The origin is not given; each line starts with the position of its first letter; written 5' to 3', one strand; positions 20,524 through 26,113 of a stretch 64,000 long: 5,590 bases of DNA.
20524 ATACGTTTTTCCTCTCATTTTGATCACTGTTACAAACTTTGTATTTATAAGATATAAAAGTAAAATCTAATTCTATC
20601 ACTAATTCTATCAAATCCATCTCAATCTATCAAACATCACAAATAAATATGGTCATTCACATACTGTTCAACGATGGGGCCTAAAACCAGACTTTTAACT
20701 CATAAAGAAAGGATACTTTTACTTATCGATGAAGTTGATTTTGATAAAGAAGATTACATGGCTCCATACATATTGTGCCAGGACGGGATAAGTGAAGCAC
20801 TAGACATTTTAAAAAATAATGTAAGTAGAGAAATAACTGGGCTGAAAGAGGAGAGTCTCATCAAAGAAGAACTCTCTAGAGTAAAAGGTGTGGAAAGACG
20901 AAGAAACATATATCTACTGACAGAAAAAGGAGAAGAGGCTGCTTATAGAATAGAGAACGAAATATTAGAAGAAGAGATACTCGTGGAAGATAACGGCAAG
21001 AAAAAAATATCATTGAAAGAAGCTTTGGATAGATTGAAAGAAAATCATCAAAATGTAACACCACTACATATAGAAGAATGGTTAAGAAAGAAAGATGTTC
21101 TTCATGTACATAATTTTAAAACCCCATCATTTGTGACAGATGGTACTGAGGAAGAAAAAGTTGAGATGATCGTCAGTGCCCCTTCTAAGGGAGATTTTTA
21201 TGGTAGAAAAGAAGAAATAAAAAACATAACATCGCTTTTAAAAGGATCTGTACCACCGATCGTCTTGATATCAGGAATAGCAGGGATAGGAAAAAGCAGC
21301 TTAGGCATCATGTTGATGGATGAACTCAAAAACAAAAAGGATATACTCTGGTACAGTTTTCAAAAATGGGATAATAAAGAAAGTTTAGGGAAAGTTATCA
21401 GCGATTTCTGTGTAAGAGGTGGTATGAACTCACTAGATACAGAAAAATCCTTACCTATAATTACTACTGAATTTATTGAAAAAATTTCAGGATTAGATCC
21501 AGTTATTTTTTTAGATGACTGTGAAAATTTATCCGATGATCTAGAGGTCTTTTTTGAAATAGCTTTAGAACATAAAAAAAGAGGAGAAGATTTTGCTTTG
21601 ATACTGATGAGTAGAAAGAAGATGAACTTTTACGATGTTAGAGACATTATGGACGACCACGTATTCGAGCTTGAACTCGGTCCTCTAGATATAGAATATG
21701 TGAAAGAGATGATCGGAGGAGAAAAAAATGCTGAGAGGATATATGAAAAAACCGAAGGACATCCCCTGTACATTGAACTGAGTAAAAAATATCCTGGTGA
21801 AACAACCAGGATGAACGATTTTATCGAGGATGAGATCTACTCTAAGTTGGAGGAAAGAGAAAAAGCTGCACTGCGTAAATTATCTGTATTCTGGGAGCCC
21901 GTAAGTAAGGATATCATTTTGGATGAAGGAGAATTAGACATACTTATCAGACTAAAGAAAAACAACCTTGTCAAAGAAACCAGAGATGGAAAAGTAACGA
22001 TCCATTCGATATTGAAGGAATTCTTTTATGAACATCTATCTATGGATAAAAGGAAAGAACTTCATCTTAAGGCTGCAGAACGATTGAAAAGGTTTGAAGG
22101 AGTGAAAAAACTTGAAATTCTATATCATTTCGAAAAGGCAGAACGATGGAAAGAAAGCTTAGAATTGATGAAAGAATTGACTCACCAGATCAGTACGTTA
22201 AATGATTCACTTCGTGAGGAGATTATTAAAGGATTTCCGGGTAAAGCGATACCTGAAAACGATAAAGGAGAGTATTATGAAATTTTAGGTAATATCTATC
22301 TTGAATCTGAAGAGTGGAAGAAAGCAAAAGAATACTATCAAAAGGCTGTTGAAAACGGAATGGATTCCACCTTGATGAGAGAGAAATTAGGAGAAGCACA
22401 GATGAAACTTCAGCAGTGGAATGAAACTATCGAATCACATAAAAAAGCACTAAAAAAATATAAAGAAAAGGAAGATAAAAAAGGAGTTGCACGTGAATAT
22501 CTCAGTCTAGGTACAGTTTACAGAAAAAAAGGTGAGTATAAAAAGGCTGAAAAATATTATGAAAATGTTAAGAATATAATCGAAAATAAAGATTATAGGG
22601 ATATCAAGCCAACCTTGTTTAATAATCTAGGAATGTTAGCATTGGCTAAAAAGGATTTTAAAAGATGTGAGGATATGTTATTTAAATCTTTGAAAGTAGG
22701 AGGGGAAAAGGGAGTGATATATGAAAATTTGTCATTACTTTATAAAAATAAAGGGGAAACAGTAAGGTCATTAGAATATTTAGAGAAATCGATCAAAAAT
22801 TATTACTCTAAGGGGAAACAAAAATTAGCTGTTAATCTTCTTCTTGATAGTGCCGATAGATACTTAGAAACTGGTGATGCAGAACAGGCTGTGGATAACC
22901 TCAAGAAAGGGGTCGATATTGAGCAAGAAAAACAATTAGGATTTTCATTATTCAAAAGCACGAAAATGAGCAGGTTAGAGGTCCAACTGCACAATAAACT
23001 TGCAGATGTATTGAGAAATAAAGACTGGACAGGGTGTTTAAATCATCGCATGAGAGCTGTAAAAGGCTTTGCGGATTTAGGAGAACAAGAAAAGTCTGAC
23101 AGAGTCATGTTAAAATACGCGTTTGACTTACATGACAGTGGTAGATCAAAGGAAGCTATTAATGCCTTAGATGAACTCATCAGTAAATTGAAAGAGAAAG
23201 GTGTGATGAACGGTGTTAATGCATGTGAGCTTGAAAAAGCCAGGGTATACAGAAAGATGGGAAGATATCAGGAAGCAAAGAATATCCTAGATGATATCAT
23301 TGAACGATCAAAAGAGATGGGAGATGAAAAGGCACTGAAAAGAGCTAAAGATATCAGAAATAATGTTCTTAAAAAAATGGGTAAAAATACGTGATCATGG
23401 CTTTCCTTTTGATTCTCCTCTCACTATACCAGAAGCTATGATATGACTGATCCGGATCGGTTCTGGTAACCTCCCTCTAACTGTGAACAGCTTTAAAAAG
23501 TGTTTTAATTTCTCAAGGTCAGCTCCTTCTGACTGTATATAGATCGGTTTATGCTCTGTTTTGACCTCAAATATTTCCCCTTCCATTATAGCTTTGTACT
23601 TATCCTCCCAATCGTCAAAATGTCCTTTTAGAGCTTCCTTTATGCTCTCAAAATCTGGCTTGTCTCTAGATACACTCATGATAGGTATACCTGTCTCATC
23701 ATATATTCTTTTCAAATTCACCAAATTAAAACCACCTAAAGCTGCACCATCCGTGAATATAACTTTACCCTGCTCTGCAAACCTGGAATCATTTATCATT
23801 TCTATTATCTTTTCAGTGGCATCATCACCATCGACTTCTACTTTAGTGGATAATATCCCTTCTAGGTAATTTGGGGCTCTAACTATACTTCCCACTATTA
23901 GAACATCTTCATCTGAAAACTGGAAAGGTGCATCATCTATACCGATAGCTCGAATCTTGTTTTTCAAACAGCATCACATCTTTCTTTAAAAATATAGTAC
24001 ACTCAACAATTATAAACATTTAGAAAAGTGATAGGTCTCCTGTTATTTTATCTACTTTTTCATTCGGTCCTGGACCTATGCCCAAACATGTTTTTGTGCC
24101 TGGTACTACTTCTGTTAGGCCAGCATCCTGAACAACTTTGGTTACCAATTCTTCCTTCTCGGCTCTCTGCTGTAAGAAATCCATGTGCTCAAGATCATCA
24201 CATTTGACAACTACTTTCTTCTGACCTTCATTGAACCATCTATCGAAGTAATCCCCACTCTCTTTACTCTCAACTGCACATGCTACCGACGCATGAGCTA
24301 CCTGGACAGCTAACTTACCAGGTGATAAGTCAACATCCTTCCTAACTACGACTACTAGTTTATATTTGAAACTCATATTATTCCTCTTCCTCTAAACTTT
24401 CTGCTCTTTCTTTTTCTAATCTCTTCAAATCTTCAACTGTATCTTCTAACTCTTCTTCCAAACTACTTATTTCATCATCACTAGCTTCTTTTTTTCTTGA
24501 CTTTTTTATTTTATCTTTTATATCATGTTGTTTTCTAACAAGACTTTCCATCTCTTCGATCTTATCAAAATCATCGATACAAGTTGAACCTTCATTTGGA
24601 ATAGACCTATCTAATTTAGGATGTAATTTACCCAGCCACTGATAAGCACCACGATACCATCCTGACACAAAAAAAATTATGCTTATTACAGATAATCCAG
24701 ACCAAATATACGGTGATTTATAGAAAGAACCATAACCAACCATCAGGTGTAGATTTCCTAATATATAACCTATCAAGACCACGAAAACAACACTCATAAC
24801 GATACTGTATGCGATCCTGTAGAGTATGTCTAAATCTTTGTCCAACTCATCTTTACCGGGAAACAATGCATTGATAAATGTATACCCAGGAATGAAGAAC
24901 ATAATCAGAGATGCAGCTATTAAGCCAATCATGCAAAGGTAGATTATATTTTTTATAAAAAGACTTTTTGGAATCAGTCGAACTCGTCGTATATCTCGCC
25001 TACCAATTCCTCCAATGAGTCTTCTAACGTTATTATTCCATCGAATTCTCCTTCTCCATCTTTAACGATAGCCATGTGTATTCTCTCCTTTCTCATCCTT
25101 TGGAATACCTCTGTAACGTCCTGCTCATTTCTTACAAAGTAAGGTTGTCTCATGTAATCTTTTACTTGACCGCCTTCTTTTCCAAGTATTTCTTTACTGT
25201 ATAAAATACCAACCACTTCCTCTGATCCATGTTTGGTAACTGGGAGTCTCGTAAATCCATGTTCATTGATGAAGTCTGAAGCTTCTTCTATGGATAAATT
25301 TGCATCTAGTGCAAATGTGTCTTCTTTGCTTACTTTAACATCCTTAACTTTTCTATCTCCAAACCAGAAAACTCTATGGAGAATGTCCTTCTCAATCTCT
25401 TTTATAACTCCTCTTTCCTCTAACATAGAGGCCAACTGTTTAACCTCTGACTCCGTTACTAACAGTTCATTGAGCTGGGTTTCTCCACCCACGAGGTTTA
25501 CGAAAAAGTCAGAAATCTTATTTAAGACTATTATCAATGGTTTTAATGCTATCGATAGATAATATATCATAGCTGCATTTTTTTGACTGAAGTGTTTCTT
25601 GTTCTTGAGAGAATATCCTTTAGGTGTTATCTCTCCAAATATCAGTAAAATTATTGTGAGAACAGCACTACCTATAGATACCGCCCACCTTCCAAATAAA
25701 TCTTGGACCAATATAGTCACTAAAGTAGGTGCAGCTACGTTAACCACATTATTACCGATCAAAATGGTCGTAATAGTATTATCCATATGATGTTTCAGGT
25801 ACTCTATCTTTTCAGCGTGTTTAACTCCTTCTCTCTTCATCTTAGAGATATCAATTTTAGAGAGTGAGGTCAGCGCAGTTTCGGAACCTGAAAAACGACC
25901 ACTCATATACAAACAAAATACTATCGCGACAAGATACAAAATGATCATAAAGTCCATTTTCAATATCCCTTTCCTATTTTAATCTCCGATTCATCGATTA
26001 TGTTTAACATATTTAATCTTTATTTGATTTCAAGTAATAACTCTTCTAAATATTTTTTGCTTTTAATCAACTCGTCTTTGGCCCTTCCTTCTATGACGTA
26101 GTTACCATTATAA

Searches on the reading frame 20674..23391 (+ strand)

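Call 60: search_protein_families(library=pfam, proteins=[window:20674-23391:+], max_evalue=0.00001)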
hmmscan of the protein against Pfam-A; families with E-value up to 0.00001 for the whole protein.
window:20674-23391:+ (906 aa): 13 families
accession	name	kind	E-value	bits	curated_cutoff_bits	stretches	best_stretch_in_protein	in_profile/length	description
PF13424.12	TPR_12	-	2.1e-23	82.7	30.1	1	570-630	7-69/77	Tetratricopeptide repeat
PF00515.34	TPR_1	-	2e-15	56.3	27.8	0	606-632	1-27/34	Tetratricopeptide repeat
PF07719.23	TPR_2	-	8.8e-15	54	27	0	533-560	2-29/34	Tetratricopeptide repeat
PF13176.12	TPR_7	-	1.4e-13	50.1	27.9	0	610-632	3-25/36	Tetratricopeptide repeat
PF13181.12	TPR_8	-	7.6e-13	48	25.7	0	609-635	4-30/34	Tetratricopeptide repeat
PF13428.12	TPR_14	-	9e-13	48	23.5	0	535-574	4-43/44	Tetratricopeptide repeat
PF13374.12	TPR_10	-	3.6e-09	36.8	27.5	0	856-881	9-34/42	Tetratricopeptide repeat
PF13174.12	TPR_6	-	6e-09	36.4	26.3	0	855-878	6-29/33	Tetratricopeptide repeat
PF14938.12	SNAP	-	2.8e-08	34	25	0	570-668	118-218/282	Soluble NSF attachment protein, SNAP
PF14559.12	TPR_19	-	5.1e-07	30.4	25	0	820-877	2-53/68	Tetratricopeptide repeat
PF13191.12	AAA_16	-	1.4e-06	29.3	32.6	0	175-233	2-61/167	AAA ATPase domain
PF13432.12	TPR_16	-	2.4e-06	28.3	32.7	0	538-580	3-45/65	Tetratricopeptide repeat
PF12895.13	ANAPC3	-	6.7e-06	26.7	27.2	0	534-587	25-77/82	Anaphase-promoting complex, cyclosome, subunit 3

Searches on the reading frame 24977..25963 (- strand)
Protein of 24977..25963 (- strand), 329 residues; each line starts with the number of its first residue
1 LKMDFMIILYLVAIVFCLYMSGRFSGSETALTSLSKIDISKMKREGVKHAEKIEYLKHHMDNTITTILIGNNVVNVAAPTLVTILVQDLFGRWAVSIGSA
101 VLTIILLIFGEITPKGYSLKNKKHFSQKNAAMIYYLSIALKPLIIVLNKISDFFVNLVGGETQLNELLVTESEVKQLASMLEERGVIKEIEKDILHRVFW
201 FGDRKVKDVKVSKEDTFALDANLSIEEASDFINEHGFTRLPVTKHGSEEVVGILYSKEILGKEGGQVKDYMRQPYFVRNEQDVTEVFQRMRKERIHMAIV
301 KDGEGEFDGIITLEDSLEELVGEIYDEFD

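Call 60: search_protein_families(library=pfam, proteins=[window:24977-25963:-], max_evalue=0.00001)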
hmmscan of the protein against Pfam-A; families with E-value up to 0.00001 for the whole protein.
window:24977-25963:- (329 aa): 2 families
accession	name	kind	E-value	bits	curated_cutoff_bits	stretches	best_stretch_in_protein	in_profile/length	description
PF01595.25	CNNM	-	3.1e-46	157.7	28.4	1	13-189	2-179/181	Cyclin M transmembrane N-terminal domain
PF00571.33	CBS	-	1.1e-16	61.3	24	1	267-315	1-50/57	CBS domain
